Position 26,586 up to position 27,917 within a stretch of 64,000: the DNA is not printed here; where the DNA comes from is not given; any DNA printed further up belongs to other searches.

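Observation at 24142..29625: Atypical lipid A gene block: lpxD fused directly to lpxA (no fabZ), a Gfo/Idh/MocA oxidoreductase between lpxA and lpxI, LpxI instead of LpxH, and a DUF374 LpxJ-like gene between lpxB and waaA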

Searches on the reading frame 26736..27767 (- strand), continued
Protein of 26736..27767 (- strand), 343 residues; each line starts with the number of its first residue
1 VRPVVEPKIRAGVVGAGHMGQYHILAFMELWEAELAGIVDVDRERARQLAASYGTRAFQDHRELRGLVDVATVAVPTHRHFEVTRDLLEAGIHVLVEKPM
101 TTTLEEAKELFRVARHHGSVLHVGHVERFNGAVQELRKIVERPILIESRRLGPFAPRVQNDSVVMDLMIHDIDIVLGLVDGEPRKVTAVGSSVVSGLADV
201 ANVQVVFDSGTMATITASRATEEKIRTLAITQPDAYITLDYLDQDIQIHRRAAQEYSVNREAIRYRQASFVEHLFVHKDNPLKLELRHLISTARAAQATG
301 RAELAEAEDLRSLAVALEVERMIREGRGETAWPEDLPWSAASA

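Call 48: list_cluster_members(proteins=[P0001, P0242, P0249, P0253, P0255, P0257, P0259, P0268, P0274, P0282])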
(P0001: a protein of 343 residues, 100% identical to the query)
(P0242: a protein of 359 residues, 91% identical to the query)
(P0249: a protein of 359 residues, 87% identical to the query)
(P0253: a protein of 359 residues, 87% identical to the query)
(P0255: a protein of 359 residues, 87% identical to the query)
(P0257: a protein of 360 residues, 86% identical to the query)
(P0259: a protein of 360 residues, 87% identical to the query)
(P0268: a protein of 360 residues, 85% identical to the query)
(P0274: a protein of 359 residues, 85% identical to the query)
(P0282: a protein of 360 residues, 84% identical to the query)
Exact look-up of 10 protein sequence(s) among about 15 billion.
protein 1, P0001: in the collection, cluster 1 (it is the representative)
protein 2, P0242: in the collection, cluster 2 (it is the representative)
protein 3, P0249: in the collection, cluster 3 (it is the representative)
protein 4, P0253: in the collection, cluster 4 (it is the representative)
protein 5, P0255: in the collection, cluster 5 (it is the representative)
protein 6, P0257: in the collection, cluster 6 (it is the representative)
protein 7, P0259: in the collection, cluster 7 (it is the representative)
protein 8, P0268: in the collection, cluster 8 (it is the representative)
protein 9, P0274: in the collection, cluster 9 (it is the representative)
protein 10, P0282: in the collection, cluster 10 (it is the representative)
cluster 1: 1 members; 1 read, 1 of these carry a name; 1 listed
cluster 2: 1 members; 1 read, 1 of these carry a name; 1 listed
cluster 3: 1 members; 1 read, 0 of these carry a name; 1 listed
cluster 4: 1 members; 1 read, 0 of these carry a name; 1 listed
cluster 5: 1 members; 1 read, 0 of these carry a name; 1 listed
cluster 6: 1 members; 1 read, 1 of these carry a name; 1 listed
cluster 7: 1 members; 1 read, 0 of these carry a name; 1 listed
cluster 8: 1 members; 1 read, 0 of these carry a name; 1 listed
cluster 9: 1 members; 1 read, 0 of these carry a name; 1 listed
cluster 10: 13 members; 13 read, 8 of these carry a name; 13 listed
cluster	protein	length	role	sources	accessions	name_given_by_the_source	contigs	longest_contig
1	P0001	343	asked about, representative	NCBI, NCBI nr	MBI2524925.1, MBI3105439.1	MAG: Gfo/Idh/MocA family oxidoreductase [Candidatus Rokubacteria bacterium] | Gfo/Idh/MocA family oxidoreductase [Candidatus Rokubacteria bacterium]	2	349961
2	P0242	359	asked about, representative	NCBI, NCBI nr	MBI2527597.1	MAG: DegT/DnrJ/EryC1/StrS family aminotransferase [Candidatus Rokubacteria bacterium] | DegT/DnrJ/EryC1/StrS family aminotransferase [Candidatus Rokubacteria bacterium]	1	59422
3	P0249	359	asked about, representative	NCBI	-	-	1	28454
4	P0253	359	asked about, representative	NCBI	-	-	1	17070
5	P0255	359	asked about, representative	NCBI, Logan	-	-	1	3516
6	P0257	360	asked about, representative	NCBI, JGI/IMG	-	dTDP-4-amino-4,6-dideoxygalactose transaminase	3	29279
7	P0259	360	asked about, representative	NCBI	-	-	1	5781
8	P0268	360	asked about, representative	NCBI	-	-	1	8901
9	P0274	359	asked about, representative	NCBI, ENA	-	-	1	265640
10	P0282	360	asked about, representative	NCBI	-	-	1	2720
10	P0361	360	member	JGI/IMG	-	dTDP-4-amino-4,6-dideoxygalactose transaminase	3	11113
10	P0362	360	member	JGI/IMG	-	dTDP-4-amino-4,6-dideoxygalactose transaminase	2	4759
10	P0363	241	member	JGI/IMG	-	dTDP-4-amino-4,6-dideoxygalactose transaminase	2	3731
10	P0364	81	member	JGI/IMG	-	dTDP-4-amino-4,6-dideoxygalactose transaminase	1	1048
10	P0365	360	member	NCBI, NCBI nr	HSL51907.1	MAG TPA: DegT/DnrJ/EryC1/StrS family aminotransferase [Candidatus Deferrimicrobiaceae ... | DegT/DnrJ/EryC1/StrS family aminotransferase [Candidatus Deferrimicrobiaceae bacterium]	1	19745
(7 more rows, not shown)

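Call 83: predict_structure(alignment_id=A2)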
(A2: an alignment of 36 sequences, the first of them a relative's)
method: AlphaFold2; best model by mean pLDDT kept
length: 343 residues; sequences in the alignment: 36
mean_pLDDT: 87.0   pTM: 0.85
mean pLDDT of the five models: 87.0, 86.7, 86.5, 85.8, 84.3
residues with pLDDT >= 90: 233; 70-90: 62; 50-70: 20; < 50: 28
segments of 3 or more residues with pLDDT < 50: 1-3, 255-267, 332-343
pLDDT, mean of each block of 10 residues (from residue 1): 70 95 95 96 96 96 97 95 98 96 96 97 92 88 96 73 92 94 93 84 96 95 93 92 86 51 44 71 95 94 91 95 83 44 33
secondary structure, 60 per line:
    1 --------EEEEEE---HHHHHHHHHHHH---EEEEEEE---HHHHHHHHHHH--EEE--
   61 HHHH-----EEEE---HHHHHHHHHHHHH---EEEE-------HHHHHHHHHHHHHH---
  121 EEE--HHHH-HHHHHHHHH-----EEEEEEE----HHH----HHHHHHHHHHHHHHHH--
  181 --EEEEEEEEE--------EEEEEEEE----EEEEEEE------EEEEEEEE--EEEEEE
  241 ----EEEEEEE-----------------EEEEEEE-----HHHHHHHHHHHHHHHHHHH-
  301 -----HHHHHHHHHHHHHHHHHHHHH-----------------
elements in order: E9-14 H18-29 E33-39 H43-53 E56-58 H61-64 E70-73 H77-89 E93-96 H104-117 E121-123 H126-129 H131-139 E145-151 H163-178 E183-191 E200-207 E212-218 E225-232 E235-240 E245-251 E269-275 H281-299 H306-326

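Call 85: fold_search(model_id=the predicted structure, library=pdb)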
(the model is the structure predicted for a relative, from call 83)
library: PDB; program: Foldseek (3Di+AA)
matches with E <= 10: 1788; with E <= 0.001: 566
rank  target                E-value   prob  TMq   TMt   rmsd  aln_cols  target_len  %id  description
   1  7bvj_A                1.4e-31  1.00  0.83  0.90   3.3       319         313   34  UDP-N-acetylglucosamine 3-dehydrogenase GnnA from Acidithiobacillus ferrooxidans (P21) (released 2020-12-02)
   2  7bvj_C                1.6e-31  1.00  0.81  0.91   2.2       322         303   34  UDP-N-acetylglucosamine 3-dehydrogenase GnnA from Acidithiobacillus ferrooxidans (P21) (released 2020-12-02)
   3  7bvj_D                8.6e-31  1.00  0.80  0.91   2.7       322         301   34  UDP-N-acetylglucosamine 3-dehydrogenase GnnA from Acidithiobacillus ferrooxidans (P21) (released 2020-12-02)
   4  7bvk_A                1.2e-29  1.00  0.80  0.91   2.4       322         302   34  UDP-N-acetylglucosamine 3-dehydrogenase GnnA from Acidithiobacillus ferrooxidans (P212121) (released 2020-12-02)
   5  7bvj_B                4.9e-29  1.00  0.82  0.93   2.9       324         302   33  UDP-N-acetylglucosamine 3-dehydrogenase GnnA from Acidithiobacillus ferrooxidans (P21) (released 2020-12-02)
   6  2glx_A                1.8e-23  1.00  0.80  0.82   2.8       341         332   22  Crystal Structure Analysis of bacterial 1,5-AF Reductase (released 2006-08-29)
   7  6ktj_B                2.8e-23  1.00  0.76  0.71   4.2       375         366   18  Crystal structure of scyllo-inositol dehydrogenase R178A mutant, apo-form, from Paracoccus laeviglucosivorans (released 2019-12-25)
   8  3ezy_C                3.1e-23  1.00  0.73  0.75   7.5       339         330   21  Crystal structure of probable dehydrogenase TM_0414 from Thermotoga maritima (released 2009-01-13)
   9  3ezy_D                4.2e-23  1.00  0.72  0.75   7.7       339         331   21  Crystal structure of probable dehydrogenase TM_0414 from Thermotoga maritima (released 2009-01-13)
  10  6z3c_BBB              5.7e-23  1.00  0.77  0.70   3.4       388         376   18  High resolution structure of RgNanOx (released 2020-06-03)
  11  5yab_C                5.7e-23  1.00  0.75  0.71   4.4       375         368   19  Crystal structure of scyllo-inositol dehydrogenase with L-glucose dehydrogenase activity (released 2018-05-23)
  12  9azo_A                6.8e-23  1.00  0.73  0.79   8.6       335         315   19  Crystal structure of CHMS Dehydrogenase PmdC from Comamonas testosteroni bound to cofactor NADP (released 2024-09-18)
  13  6z3b_B                6.8e-23  1.00  0.67  0.63  13.0       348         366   18  Low resolution structure of RgNanOx (released 2020-07-22)
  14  5ya8_A                7.6e-23  1.00  0.77  0.73   3.8       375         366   18  Crystal structure of scyllo-inositol dehydrogenase with L-glucose dehydrogenase activity complexed with myo-inositol (released 2018-05-23)
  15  3m2t_B                7.6e-23  1.00  0.78  0.78   4.1       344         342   22  The crystal structure of dehydrogenase from Chromobacterium violaceum (released 2010-04-07)
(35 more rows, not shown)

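Call 86: find_encoding_contigs(protein=P0064, flank=10000, max_places=2)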
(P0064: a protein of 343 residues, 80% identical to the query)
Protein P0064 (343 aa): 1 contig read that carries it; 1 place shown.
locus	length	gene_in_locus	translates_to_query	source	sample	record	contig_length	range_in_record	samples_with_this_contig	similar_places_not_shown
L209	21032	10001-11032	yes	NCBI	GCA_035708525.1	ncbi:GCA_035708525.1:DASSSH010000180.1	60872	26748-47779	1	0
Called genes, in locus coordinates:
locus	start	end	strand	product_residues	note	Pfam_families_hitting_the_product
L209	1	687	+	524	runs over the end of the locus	PF01336:tRNA_anti-codon, PF00152:tRNA-synt_2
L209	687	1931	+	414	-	PF12704:MacB_PCD, PF02687:FtsX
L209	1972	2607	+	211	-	PF00005:ABC_tran, PF13304:AAA_21 (faint)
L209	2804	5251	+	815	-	PF02861:Clp_N, PF13191:AAA_16 (weak), PF00004:AAA, PF17871:AAA_lid_9, PF07724:AAA_2, PF00004:AAA, PF07728:AAA_5, PF10431:ClpB_D2-small, +10 more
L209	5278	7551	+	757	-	PF07244:POTRA, PF08479:POTRA_2 (faint), PF07244:POTRA, PF01103:Omp85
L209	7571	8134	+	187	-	PF03938:OmpH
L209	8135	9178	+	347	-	PF04613:LpxD, PF25087:GMPPB_C (faint), PF00132:Hexapep, PF25084:LbH_EIF2B (weak), PF00132:Hexapep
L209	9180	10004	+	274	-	PF25084:LbH_EIF2B (faint), PF25087:GMPPB_C (faint), PF00132:Hexapep, PF13720:Acetyltransf_11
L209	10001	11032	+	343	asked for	PF01408:GFO_IDH_MocA, PF03807:F420_oxidored (faint), PF22725:GFO_IDH_MocA_C3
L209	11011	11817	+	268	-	PF17930:LpxI_N, PF06230:LpxI_C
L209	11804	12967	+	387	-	PF02684:LpxB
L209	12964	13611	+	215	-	PF04028:DUF374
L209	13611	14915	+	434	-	PF04413:Glycos_transf_N, PF00534:Glycos_transf_1 (faint)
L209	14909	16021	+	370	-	PF02606:LpxK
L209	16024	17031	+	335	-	PF01075:Glyco_transf_9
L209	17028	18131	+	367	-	PF13439:Glyco_transf_4, PF13477:Glyco_trans_4_2 (weak), PF13579:Glyco_trans_4_4, PF20706:GT4-conflict (weak), PF00534:Glycos_transf_1, PF13692:Glyco_trans_1_4, PF13524:Glyco_trans_1_2 (weak)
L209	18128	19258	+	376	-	PF13439:Glyco_transf_4, PF13579:Glyco_trans_4_4, PF00534:Glycos_transf_1, PF13692:Glyco_trans_1_4, PF13524:Glyco_trans_1_2 (weak)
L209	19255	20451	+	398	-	PF13439:Glyco_transf_4, PF13579:Glyco_trans_4_4, PF00534:Glycos_transf_1, PF13692:Glyco_trans_1_4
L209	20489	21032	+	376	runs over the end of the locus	PF00534:Glycos_transf_1, PF13692:Glyco_trans_1_4, PF13524:Glyco_trans_1_2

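Call 87: find_encoding_contigs(protein=P0116, flank=10000, max_places=2)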
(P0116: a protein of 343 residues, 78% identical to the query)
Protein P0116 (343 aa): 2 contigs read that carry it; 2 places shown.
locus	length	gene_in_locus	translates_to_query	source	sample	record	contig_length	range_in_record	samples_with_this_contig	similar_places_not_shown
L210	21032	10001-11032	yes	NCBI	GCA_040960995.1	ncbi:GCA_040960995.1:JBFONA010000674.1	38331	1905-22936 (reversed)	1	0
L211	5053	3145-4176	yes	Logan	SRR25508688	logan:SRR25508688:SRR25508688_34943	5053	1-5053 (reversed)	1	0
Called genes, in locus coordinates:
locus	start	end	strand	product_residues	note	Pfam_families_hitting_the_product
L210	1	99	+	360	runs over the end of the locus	PF03462:PCRF, PF00472:RF-1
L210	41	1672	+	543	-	PF01336:tRNA_anti-codon, PF00152:tRNA-synt_2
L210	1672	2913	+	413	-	PF12704:MacB_PCD, PF02687:FtsX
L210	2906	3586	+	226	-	PF00005:ABC_tran, PF13304:AAA_21 (faint)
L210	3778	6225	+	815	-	PF02861:Clp_N, PF13191:AAA_16 (weak), PF00004:AAA, PF17871:AAA_lid_9, PF07724:AAA_2, PF00004:AAA, PF07728:AAA_5, PF10431:ClpB_D2-small, +11 more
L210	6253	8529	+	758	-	PF07244:POTRA, PF08478:POTRA_1 (faint), PF08479:POTRA_2 (faint), PF07244:POTRA, PF01103:Omp85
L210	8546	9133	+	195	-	PF03938:OmpH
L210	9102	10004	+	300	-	PF25087:GMPPB_C (faint), PF25084:LbH_EIF2B (faint), PF00132:Hexapep, PF13720:Acetyltransf_11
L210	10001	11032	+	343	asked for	PF01408:GFO_IDH_MocA, PF22725:GFO_IDH_MocA_C3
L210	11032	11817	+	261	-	PF17930:LpxI_N, PF06230:LpxI_C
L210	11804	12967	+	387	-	PF02684:LpxB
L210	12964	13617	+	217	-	PF04028:DUF374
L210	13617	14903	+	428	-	PF04413:Glycos_transf_N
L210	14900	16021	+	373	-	PF02606:LpxK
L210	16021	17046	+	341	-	PF01075:Glyco_transf_9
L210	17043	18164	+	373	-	PF13439:Glyco_transf_4, PF13477:Glyco_trans_4_2, PF13579:Glyco_trans_4_4, PF00534:Glycos_transf_1, PF13692:Glyco_trans_1_4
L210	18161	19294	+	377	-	PF13439:Glyco_transf_4, PF13579:Glyco_trans_4_4, PF00534:Glycos_transf_1, PF13692:Glyco_trans_1_4, PF13524:Glyco_trans_1_2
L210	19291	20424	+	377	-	PF13439:Glyco_transf_4, PF13579:Glyco_trans_4_4, PF00534:Glycos_transf_1, PF13692:Glyco_trans_1_4, PF13524:Glyco_trans_1_2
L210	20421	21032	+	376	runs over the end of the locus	PF00534:Glycos_transf_1, PF13692:Glyco_trans_1_4, PF13524:Glyco_trans_1_2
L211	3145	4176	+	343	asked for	PF01408:GFO_IDH_MocA, PF22725:GFO_IDH_MocA_C3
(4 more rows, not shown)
